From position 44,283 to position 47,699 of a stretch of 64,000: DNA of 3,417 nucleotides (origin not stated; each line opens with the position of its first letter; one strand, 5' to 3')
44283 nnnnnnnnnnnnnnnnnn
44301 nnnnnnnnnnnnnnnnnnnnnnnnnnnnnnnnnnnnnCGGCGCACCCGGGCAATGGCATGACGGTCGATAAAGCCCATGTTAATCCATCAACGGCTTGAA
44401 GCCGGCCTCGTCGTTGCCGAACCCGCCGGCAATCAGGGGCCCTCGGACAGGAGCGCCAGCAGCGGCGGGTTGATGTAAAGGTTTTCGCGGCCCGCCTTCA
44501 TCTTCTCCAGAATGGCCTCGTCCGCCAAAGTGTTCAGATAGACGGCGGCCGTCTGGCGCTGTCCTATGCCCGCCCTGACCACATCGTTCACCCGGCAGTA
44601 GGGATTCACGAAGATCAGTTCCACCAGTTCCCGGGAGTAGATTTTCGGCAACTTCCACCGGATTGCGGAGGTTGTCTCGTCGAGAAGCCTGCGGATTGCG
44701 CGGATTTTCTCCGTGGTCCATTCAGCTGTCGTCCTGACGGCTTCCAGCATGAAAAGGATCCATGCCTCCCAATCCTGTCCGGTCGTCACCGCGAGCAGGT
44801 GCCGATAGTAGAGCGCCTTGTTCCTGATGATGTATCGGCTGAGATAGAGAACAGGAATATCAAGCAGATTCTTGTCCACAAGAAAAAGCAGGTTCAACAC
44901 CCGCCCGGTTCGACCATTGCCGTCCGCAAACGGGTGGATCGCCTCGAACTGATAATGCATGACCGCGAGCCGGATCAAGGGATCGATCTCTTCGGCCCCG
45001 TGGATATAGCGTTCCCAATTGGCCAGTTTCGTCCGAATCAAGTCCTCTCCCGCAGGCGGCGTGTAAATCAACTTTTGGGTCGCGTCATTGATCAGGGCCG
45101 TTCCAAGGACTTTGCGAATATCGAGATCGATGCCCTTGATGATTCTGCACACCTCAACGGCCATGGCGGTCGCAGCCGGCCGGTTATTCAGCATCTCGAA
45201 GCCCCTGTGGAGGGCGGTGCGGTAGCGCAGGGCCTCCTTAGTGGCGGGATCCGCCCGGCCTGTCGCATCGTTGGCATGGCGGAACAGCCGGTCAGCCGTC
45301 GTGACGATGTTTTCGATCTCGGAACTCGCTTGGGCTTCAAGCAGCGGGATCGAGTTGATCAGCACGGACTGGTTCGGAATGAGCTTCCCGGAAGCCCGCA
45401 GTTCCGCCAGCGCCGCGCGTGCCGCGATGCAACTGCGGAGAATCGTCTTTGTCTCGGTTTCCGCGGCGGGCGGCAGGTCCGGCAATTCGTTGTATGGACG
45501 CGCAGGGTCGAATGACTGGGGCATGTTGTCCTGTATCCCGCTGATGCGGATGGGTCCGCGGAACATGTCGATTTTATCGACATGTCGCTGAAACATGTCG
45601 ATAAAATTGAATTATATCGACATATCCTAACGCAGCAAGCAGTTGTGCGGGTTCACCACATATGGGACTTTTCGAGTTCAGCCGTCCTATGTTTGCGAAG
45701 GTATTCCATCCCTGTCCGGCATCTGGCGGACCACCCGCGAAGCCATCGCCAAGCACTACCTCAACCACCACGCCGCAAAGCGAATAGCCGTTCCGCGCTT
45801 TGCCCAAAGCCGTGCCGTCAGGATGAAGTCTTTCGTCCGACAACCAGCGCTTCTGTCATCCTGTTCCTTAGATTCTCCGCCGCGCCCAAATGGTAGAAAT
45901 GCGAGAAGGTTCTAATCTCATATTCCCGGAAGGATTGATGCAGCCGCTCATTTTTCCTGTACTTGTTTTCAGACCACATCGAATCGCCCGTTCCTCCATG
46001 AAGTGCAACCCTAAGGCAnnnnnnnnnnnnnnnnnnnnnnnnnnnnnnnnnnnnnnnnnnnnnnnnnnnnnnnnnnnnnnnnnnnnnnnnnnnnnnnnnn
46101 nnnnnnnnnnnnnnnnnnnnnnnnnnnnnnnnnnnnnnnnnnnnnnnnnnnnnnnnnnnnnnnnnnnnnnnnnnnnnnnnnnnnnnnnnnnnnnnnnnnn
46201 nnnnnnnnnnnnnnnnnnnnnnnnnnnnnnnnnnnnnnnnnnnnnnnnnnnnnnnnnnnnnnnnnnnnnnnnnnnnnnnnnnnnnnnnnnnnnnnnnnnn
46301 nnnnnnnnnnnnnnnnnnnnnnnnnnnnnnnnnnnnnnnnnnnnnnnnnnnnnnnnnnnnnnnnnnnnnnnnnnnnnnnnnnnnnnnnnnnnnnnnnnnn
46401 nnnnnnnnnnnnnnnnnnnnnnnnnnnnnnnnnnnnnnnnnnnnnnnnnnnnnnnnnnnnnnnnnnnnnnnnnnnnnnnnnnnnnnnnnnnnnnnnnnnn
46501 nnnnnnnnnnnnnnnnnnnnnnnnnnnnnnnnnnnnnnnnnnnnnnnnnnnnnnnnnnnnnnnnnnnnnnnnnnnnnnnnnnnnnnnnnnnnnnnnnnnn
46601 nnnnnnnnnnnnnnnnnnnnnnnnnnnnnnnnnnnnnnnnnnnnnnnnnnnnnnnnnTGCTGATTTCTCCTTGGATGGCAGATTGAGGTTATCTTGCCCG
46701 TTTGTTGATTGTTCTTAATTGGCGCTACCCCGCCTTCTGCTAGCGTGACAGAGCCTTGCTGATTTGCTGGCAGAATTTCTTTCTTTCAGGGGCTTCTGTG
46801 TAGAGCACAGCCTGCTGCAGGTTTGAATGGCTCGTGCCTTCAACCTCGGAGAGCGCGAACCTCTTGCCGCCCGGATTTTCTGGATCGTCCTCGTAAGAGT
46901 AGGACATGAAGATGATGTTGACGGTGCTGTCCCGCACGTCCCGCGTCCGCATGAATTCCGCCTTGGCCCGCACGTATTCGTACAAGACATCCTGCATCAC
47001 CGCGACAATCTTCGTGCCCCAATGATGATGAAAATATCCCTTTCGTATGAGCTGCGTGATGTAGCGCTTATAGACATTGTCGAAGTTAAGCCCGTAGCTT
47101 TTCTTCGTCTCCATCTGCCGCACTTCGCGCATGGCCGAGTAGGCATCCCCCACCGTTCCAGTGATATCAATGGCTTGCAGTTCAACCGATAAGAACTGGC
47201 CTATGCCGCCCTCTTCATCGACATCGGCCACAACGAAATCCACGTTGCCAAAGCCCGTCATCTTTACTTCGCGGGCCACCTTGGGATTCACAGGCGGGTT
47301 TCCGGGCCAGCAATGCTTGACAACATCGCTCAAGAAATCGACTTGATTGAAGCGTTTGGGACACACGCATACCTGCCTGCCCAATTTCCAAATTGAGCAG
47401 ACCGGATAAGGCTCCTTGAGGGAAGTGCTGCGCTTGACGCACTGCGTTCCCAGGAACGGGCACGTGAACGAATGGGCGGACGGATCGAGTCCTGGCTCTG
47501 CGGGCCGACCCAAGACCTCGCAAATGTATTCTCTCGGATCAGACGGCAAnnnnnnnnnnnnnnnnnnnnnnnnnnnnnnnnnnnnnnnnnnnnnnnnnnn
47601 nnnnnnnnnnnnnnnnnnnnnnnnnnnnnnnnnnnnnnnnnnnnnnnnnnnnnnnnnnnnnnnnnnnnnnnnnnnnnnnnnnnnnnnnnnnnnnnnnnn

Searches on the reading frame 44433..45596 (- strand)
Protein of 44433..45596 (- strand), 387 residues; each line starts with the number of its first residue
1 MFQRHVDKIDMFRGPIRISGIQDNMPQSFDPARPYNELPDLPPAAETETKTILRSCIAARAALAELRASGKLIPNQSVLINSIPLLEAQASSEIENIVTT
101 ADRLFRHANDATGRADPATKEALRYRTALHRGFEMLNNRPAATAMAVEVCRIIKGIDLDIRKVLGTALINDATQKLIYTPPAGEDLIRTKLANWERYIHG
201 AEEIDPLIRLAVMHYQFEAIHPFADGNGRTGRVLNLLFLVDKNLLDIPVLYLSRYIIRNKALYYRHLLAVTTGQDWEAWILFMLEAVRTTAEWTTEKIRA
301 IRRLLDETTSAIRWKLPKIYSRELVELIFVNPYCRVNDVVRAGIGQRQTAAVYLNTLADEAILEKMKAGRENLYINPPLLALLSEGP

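Call 62: search_protein_families(library=pfam, proteins=[window:44433-45596:-], max_evalue=0.001)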
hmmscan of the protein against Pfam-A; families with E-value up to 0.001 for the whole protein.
window:44433-45596:- (387 aa): 3 families
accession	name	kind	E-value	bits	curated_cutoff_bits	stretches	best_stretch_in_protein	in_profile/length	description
PF21248.3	SoFic-like_C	-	5.6e-30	103.8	27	1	304-379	1-76/76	Protein adenylyltransferase SoFic-like, C-terminal domain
PF13784.11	Fic_N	-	3.5e-24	85.1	26.7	1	54-134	2-82/82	Fic/DOC family N-terminal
PF02661.23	Fic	-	1.5e-16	61.4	24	1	173-239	29-93/93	Fic/DOC family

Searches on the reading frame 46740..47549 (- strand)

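Call 62: search_protein_families(library=pfam, proteins=[window:46740-47549:-], max_evalue=0.001)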
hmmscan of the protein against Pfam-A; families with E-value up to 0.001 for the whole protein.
window:46740-47549:- (269 aa): 1 family
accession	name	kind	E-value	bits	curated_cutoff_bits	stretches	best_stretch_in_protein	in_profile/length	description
PF12183.14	NotI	-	1.4e-06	28.3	22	1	55-224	53-232/238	Restriction endonuclease NotI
